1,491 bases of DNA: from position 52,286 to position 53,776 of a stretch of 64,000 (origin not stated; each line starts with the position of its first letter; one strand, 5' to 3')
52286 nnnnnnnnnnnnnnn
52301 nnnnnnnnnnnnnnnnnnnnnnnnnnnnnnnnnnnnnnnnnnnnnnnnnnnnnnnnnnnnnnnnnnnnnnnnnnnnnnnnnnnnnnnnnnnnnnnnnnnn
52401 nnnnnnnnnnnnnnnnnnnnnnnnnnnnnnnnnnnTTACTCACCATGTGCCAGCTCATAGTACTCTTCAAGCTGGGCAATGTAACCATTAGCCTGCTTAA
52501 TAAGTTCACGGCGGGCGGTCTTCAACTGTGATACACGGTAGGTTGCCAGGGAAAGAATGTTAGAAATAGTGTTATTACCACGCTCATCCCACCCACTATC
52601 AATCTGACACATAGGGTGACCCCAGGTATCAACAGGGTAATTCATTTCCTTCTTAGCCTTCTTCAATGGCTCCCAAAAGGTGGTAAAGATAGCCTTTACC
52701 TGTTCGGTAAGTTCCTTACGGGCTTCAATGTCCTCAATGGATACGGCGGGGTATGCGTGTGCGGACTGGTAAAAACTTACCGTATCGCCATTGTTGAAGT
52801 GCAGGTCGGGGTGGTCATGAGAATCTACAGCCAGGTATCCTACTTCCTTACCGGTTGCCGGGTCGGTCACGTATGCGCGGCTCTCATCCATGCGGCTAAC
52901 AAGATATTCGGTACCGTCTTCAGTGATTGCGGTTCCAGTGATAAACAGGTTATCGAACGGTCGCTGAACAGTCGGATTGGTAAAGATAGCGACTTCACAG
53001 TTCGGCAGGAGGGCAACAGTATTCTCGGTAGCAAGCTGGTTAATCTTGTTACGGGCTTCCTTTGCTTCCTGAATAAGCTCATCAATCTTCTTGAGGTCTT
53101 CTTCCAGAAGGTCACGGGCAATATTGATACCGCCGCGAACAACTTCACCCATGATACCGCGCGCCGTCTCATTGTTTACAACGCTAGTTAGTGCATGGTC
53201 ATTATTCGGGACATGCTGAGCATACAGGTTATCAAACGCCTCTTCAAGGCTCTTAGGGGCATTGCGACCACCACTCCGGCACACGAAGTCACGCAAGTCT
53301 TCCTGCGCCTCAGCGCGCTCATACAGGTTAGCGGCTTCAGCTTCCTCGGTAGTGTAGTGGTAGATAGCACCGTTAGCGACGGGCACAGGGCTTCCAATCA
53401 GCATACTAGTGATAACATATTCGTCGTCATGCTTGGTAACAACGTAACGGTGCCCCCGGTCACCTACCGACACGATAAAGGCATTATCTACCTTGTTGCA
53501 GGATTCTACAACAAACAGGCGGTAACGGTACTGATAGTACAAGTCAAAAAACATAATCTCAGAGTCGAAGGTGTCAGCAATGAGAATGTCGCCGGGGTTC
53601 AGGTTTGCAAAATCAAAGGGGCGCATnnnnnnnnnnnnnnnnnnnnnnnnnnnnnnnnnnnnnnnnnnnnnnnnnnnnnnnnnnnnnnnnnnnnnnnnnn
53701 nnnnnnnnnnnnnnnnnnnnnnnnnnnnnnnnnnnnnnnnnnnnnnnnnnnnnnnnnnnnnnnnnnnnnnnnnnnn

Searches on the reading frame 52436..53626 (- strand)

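Call 15: search_protein_families(library=phrogs, proteins=[window:52436-53626:-], max_evalue=0.001)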
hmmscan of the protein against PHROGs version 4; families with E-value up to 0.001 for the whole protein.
window:52436-53626:- (396 aa): 0 families

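Call 69: search_protein_families(library=pfam, proteins=[window:52436-53626:-], max_evalue=0.01)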
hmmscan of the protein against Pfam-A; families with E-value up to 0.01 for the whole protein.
window:52436-53626:- (396 aa): 1 family
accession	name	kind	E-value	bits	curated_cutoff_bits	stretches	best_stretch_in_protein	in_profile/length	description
PF24037.1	DUF7346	-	0.0094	16.5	28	0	235-265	6-35/139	Family of unknown function (DUF7346)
